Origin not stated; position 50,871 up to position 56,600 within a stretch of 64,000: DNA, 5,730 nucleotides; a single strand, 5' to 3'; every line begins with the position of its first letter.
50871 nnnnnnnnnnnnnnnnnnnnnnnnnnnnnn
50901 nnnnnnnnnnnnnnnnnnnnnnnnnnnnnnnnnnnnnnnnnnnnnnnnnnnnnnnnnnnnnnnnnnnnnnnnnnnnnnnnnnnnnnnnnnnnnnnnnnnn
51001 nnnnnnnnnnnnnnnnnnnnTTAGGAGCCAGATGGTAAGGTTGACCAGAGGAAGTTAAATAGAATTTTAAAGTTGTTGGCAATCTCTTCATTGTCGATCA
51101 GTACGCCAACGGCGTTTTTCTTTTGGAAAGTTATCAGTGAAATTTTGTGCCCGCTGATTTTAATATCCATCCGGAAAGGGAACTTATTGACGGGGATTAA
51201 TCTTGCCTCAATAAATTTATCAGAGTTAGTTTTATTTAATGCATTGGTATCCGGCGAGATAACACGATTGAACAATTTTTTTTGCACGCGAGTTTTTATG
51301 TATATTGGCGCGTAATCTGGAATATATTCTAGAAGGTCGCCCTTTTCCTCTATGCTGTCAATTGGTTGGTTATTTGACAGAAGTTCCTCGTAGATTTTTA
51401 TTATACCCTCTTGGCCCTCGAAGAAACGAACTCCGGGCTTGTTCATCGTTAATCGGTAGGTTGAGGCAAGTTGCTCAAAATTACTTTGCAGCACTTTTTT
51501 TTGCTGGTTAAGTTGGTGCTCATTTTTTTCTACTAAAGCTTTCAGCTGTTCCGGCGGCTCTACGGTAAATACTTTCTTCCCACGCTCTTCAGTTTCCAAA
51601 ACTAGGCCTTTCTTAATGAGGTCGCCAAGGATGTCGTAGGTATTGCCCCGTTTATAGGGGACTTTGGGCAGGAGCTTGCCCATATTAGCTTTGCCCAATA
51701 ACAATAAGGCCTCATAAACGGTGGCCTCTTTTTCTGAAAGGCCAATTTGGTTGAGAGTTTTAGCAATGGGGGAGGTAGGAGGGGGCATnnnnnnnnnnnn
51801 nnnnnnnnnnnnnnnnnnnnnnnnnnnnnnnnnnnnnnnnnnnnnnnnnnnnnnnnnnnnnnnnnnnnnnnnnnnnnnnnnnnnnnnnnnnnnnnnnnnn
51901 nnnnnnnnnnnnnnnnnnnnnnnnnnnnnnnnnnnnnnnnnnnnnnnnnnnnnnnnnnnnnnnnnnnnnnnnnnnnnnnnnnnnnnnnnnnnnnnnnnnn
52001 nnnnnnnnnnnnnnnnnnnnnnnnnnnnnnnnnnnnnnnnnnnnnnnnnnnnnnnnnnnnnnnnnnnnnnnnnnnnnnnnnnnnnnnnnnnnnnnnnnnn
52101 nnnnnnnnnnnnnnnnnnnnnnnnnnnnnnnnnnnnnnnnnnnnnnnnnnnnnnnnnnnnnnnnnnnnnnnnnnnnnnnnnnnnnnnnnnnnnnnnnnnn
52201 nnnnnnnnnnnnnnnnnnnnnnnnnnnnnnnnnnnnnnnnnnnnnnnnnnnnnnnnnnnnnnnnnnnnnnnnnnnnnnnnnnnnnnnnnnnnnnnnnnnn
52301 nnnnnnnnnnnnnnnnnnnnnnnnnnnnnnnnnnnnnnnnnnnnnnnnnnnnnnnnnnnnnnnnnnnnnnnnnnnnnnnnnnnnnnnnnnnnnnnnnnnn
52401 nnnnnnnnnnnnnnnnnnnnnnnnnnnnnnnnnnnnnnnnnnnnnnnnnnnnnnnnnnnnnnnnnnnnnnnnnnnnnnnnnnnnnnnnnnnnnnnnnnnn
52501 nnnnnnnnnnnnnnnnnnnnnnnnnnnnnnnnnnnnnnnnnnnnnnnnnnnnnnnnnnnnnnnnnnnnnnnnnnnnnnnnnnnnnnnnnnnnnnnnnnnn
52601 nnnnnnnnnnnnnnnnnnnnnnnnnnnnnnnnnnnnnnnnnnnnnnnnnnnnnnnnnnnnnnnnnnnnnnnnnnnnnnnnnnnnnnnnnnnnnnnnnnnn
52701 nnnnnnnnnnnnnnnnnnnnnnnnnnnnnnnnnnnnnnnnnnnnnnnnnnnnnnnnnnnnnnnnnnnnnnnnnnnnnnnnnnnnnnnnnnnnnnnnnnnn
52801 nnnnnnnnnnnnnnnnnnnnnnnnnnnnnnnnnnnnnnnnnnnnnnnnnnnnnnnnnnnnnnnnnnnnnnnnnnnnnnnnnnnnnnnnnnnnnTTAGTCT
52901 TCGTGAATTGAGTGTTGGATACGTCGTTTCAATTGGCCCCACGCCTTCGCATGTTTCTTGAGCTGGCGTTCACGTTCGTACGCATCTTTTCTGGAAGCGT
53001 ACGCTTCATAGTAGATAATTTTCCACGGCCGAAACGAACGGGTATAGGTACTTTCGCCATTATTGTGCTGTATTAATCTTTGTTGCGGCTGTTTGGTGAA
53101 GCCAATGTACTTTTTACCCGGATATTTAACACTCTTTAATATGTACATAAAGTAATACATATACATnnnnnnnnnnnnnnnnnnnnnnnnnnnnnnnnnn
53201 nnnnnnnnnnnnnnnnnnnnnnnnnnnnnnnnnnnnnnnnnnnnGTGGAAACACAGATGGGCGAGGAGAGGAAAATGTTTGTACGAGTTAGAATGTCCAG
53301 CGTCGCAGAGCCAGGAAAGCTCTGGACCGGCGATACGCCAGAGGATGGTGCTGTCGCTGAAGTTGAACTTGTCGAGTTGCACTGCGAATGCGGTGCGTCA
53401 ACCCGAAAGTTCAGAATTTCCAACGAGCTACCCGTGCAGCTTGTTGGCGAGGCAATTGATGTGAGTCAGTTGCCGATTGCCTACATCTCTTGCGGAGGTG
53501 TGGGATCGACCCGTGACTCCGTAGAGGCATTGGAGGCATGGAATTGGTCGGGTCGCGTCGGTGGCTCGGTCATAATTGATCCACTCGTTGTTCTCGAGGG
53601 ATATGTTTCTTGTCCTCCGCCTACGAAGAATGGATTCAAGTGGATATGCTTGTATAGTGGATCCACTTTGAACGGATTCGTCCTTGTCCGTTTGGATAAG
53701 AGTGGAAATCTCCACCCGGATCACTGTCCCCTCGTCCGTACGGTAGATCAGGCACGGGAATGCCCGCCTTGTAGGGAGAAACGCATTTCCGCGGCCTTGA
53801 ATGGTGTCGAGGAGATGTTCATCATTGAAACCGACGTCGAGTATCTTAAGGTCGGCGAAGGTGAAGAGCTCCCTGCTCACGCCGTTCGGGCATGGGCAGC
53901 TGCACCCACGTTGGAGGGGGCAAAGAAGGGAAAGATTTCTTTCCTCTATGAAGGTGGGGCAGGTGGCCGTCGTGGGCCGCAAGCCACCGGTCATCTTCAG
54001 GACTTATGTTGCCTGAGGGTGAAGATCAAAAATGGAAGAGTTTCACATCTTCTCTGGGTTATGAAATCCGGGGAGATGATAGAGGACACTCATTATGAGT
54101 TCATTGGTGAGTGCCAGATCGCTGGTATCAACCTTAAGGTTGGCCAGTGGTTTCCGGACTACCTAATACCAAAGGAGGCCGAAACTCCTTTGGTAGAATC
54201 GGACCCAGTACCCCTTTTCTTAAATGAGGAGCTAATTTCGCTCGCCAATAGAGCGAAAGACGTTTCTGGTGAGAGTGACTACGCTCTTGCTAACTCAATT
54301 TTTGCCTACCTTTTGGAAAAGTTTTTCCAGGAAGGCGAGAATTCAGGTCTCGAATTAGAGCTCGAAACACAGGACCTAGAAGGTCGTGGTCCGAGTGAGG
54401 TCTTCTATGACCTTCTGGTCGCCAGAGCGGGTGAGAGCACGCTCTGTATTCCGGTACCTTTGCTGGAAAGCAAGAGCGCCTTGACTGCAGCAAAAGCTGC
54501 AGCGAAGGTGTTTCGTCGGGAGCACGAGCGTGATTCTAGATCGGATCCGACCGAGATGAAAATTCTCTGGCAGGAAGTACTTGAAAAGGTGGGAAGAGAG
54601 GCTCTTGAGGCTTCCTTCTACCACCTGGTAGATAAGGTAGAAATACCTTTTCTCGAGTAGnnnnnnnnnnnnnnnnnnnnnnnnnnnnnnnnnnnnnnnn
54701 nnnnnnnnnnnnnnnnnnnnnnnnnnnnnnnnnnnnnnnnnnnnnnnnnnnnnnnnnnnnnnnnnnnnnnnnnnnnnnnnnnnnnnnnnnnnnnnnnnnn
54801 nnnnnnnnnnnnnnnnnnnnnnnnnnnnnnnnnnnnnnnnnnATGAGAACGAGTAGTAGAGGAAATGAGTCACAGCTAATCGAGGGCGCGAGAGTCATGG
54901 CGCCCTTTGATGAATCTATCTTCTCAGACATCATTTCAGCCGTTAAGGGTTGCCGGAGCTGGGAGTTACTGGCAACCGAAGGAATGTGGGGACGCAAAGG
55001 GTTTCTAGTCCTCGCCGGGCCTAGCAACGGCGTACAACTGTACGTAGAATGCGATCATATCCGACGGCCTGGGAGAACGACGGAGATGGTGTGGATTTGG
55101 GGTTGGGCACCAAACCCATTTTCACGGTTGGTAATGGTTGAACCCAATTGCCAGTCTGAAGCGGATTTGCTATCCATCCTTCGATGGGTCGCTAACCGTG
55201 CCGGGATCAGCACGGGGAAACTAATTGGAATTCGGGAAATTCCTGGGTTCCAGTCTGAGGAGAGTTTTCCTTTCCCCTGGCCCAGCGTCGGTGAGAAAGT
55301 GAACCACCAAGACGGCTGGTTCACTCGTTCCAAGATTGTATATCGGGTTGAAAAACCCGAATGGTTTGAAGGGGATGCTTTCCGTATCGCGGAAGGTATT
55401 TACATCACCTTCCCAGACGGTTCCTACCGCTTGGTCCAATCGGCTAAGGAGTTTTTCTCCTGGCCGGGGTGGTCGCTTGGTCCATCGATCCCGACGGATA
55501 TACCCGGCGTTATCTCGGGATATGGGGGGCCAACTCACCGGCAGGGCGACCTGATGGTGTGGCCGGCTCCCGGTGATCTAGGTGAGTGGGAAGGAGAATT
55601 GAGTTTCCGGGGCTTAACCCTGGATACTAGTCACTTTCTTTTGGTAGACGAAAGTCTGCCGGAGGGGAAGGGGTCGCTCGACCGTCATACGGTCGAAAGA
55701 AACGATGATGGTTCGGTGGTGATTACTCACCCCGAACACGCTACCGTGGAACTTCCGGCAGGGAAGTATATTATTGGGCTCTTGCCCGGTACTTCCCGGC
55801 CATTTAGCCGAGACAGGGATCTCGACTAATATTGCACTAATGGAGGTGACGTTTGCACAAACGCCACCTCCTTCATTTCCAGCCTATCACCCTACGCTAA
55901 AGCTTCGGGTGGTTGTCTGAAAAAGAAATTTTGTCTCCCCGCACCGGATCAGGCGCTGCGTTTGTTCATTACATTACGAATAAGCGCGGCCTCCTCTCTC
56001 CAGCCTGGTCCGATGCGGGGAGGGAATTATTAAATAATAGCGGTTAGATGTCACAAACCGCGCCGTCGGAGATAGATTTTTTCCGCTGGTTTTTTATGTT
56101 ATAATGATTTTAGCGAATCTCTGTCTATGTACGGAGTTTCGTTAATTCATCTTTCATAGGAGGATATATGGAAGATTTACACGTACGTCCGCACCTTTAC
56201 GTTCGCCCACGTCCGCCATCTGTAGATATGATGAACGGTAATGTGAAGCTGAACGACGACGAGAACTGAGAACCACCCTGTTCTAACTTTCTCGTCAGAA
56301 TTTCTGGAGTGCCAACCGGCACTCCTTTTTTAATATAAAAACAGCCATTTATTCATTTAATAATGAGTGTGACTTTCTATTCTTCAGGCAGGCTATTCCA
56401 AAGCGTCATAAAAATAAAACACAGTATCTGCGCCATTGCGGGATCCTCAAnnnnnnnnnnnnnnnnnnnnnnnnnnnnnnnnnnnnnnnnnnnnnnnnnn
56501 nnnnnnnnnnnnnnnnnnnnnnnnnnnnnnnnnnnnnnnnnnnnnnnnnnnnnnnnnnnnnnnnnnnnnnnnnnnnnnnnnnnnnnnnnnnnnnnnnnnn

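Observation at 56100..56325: Stand-alone 33-aa peptide gene with a PrAMP-like / ribosome-stalling-like core (YVRPRPP)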

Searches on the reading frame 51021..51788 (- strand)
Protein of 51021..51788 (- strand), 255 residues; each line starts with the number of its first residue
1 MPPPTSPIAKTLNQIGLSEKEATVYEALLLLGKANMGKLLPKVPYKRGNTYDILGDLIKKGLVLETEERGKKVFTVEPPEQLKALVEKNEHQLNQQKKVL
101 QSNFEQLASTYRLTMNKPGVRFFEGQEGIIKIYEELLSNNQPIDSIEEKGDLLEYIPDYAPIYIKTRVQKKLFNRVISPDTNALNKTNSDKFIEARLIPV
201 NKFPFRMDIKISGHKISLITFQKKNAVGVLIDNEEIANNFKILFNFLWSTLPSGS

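Call 8: search_protein_families(library=pfam, proteins=[window:51021-51788:-], max_evalue=0.01)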
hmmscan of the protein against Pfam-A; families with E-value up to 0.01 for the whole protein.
window:51021-51788:- (255 aa): 2 families
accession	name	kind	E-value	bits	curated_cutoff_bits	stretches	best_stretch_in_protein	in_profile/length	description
PF01978.25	TrmB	-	4.5e-11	42.9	25.6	1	12-79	1-67/68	Sugar-specific transcriptional regulator TrmB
PF22194.2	F-93_WHD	-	0.0015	19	28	1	42-72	24-54/62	F-93, winged-helix domain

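Call 45: search_protein_families(library=padloc, proteins=[window:51021-51788:-], max_evalue=0.1)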
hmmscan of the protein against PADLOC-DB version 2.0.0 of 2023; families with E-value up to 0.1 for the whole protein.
window:51021-51788:- (255 aa): 0 families

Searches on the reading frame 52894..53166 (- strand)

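Call 8: search_protein_families(library=pfam, proteins=[window:52894-53166:-], max_evalue=0.01)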
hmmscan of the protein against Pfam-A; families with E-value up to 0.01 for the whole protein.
window:52894-53166:- (90 aa): 3 families
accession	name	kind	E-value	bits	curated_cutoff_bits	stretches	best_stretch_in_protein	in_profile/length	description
PF01541.30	GIY-YIG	-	6.4e-15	55.7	22.6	1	5-75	2-74/78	GIY-YIG catalytic domain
PF10544.15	T5orf172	-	3.3e-07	31.2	20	1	6-81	2-75/101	T5orf172 domain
PF13455.12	MUG113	-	0.003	18.5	22.3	1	21-74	3-48/73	Meiotically up-regulated gene 113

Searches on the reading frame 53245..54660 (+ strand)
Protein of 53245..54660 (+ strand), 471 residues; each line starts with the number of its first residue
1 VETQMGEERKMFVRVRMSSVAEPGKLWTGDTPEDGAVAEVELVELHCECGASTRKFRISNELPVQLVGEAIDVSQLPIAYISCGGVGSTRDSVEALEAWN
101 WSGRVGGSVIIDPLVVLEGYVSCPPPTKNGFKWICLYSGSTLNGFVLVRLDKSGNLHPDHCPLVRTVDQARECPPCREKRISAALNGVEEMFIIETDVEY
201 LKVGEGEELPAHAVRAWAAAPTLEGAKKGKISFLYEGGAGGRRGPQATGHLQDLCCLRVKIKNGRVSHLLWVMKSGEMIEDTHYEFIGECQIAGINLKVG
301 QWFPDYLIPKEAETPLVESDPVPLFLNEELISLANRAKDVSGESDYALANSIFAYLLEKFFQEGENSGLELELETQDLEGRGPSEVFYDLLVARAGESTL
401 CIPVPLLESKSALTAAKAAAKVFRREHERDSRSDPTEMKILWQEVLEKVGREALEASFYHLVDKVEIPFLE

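Call 8: search_protein_families(library=pfam, proteins=[window:53245-54660:+], max_evalue=0.01)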
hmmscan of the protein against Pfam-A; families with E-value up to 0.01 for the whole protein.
window:53245-54660:+ (471 aa): 0 families

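Call 44: search_protein_families(library=phrogs, proteins=[window:53245-54660:+], max_evalue=0.1)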
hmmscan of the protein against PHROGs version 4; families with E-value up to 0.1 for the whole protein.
window:53245-54660:+ (471 aa): 0 families

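Call 45: search_protein_families(library=padloc, proteins=[window:53245-54660:+], max_evalue=0.1)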
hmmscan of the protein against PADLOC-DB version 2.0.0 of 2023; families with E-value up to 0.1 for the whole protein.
window:53245-54660:+ (471 aa): 1 family
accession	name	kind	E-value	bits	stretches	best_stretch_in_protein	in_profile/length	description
PDLC03125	Specificity_I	-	0.027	11.2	1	217-282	172-237/394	Type I specificity subunit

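Call 46: search_protein_families(library=ncbifam, proteins=[window:53245-54660:+], max_evalue=0.1)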
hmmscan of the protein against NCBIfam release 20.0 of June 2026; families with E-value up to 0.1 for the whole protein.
window:53245-54660:+ (471 aa): 0 families

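Call 82: predict_structure(protein=window:53245-54657:+)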
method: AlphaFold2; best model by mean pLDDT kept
length: 471 residues; sequences in the alignment: 1
mean_pLDDT: 36.0   pTM: 0.25
mean pLDDT of the five models: 36.0, 30.8, 30.1, 27.8, 25.9
residues with pLDDT >= 90: 0; 70-90: 0; 50-70: 41; < 50: 430
segments of 3 or more residues with pLDDT < 50: 1-129, 137-144, 153-156, 179-352, 354-356, 358-360, 362-395, 397-471
pLDDT, mean of each block of 10 residues (from residue 1): 31 33 29 36 35 32 36 34 30 32 31 31 42 48 49 52 56 59 44 27 28 25 28 26 26 29 28 28 28 29 26 25 31 34 38 47 46 44 36 46 40 45 42 40 43 35 29 27
secondary structure, 60 per line:
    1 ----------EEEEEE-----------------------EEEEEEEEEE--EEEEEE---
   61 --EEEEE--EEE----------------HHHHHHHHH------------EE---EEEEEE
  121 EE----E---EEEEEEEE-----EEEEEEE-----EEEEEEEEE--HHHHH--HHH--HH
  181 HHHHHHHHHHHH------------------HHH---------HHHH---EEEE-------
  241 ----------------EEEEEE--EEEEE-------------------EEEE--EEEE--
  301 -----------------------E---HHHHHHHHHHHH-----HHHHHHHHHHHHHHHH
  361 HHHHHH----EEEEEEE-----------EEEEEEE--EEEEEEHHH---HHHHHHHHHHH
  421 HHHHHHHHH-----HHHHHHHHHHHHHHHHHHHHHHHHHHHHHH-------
elements in order: E11-16 E40-49 E52-57 E63-67 E70-72 H89-97 E115-122 E131-138 E144-150 E156-164 H167-171 H179-192 H223-226 E230-233 E257-262 E265-269 E289-292 E295-298 H328-339 H345-366 E371-377 E389-395 E398-403 H410-429 H435-464

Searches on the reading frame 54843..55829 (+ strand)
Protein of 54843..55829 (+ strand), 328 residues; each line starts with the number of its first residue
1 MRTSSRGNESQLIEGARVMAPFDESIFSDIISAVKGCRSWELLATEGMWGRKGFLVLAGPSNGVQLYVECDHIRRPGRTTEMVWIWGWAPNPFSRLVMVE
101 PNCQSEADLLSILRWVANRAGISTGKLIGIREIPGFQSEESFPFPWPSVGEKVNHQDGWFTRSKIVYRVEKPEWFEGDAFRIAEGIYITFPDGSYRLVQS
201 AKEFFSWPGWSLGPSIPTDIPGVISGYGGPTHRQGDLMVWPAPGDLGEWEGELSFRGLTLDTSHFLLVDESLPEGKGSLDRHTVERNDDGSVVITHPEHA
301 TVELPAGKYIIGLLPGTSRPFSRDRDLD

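Call 8: search_protein_families(library=pfam, proteins=[window:54843-55829:+], max_evalue=0.01)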
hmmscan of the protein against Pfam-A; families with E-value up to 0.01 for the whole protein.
window:54843-55829:+ (328 aa): 0 families

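Call 32: find_related_loci(query=window:54843-55826:+, collection=viral_contigs, flank=4000)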
Query window:54843-55826:+ (328 aa) in viral_contigs; peptide patterns used: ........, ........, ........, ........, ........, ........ (x = any residue, [..] = any of these).
1 stretches matched a pattern, but none encodes a relative of the query by tblastn (E <= 1e-3).

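Call 44: search_protein_families(library=phrogs, proteins=[window:54843-55829:+], max_evalue=0.1)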
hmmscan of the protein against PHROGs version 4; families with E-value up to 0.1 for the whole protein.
window:54843-55829:+ (328 aa): 0 families

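Call 45: search_protein_families(library=padloc, proteins=[window:54843-55829:+], max_evalue=0.1)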
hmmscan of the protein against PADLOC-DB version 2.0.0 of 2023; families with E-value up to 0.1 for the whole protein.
window:54843-55829:+ (328 aa): 0 families

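Call 46: search_protein_families(library=ncbifam, proteins=[window:54843-55829:+], max_evalue=0.1)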
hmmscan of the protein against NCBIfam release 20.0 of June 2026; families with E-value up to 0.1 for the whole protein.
window:54843-55829:+ (328 aa): 1 family
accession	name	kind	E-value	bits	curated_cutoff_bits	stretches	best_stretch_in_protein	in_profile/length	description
NF053582.1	motif_MiiA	domain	0.039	13.6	24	0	188-194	11-17/27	MiiA motif-containing surface protein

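Call 47: find_homologous_proteins(query=window:54843-55826:+, max_evalue=0.001)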
Query window:54843-55826:+ (328 aa): 2 proteins with E <= 0.001 among 1758 candidates.
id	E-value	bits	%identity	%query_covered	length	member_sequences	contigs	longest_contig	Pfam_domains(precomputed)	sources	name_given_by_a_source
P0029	2.8e-214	729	100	95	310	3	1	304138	-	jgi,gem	-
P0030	1.3e-115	404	57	99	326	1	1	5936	-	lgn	-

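Call 48: find_encoding_contigs(protein=P0030, flank=6000, max_places=4)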
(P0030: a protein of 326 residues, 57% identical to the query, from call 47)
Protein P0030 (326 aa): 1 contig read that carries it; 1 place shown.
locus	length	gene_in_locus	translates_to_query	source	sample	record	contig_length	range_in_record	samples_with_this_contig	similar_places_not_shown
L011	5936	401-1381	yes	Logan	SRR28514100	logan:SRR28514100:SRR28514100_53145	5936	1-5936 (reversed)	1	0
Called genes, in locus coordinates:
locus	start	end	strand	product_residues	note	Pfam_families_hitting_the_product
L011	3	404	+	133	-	?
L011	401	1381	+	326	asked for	-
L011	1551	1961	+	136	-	-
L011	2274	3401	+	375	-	-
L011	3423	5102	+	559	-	PF05157:MshEN (weak), PF00437:T2SSE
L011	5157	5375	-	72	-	-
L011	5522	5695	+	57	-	-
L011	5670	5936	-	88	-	?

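Call 49: find_encoding_contigs(protein=P0029, flank=6000, max_places=4)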
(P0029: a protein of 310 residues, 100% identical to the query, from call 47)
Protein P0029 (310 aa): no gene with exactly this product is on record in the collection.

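Call 73: predict_structure(alignment_id=A2)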
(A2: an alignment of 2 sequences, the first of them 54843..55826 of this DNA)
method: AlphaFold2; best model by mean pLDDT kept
length: 328 residues; sequences in the alignment: 2
mean_pLDDT: 39.2   pTM: 0.32
mean pLDDT of the five models: 39.2, 37.6, 37.5, 35.7, 35.7
residues with pLDDT >= 90: 0; 70-90: 20; 50-70: 36; < 50: 272
segments of 3 or more residues with pLDDT < 50: 1-229, 245-264, 269-276, 314-328
pLDDT, mean of each block of 10 residues (from residue 1): 34 36 38 34 30 34 35 31 34 28 36 41 27 22 25 25 29 41 36 37 35 28 40 63 50 33 47 48 70 75 74 47 32
secondary structure, 60 per line:
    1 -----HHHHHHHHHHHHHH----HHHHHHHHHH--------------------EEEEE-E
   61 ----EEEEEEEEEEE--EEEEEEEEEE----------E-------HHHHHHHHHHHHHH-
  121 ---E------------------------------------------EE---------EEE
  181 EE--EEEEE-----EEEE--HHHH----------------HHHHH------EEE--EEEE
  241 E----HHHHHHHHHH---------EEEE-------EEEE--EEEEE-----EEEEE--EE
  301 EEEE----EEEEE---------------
elements in order: H6-19 H24-33 E54-58 E65-75 E78-87 H106-119 E178-182 E185-189 E195-198 H201-204 H221-225 E232-234 E237-241 H246-255 E265-268 E276-279 E282-286 E292-296 E299-304 E309-313

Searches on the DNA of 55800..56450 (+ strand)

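Call 9: search_dna_similar(query=window:55830-56400:+, collection=phages, mode=distant)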
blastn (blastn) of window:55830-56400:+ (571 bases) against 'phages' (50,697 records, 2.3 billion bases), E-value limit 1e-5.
No match.

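Call 18: search_rna_families(source=window, start=55800, end=56450, threshold=evalue, max_evalue=10)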
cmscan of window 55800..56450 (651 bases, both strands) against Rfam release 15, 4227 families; matches with E-value up to 10: 19.
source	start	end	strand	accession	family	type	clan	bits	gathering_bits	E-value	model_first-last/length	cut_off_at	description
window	55935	56022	+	RF03889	mir-4776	Gene; miRNA;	-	26.9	97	0.0067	1-80/80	no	mir-4776 microRNA precursor family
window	55841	55873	-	RF03953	mir-5350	Gene; miRNA;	-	20.1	90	0.28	1-74/74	no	mir-5350 microRNA precursor family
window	56299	56357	+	RF02064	STnc370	Gene; sRNA;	-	19.5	54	8.9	1-71/71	no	Enterobacterial sRNA STnc370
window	55841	55918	-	RF01676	P31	Gene; sRNA;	-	18.9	40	0.56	1-82/82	no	Pseudomonas sRNA P31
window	56109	56170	+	RF02218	ZNRD1-AS1_1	Gene; lncRNA;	-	18.2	50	0.33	1-68/68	no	ZNRD1 antisense RNA 1 conserved region 1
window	56074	56151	-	RF00532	snoMe18S-Um1356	Gene; snRNA; snoRNA; CD-box;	CL00054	18.2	50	8.6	1-86/86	no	Small nucleolar RNA Me18S-Um1356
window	55838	55874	-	RF03778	mir-483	Gene; miRNA;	-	17.1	60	2.3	1-75/75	no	mir-483 microRNA precursor family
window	56297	56428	-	RF02084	STnc130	Gene; sRNA;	-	17.1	55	7.8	1-135/135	no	Enterobacteria sRNA STnc130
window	56300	56347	-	RF01206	snoR109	Gene; snRNA; snoRNA; HACA-box;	-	16.5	34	7.3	1-92/92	no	Small nucleolar RNA snoR109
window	56259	56333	+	RF02274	AniS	Gene;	-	16.4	50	4.7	1-106/106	no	AniS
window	56224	56271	+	RF01139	sR2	Gene; snRNA; snoRNA; CD-box;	-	16.1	42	0.46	1-57/57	no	Small nucleolar RNA sR2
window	55842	55873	+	RF03697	mir-722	Gene; miRNA;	-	15.6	81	6.9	1-67/67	no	mir-722 microRNA precursor family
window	56225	56270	+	RF01304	sR5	Gene; snRNA; snoRNA; CD-box;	-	14.9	40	0.68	1-53/53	no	Small nucleolar RNA sR5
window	55842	55935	-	RF02634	EF3314_EF3315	Gene; sRNA;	-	14.6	100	0.91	1-141/141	no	Enterococcus sRNA EF3314_EF3315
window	56022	56176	+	RF01828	SprD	Gene; sRNA;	-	13.7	100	3.3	1-142/142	no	Small pathogenicity island RNA D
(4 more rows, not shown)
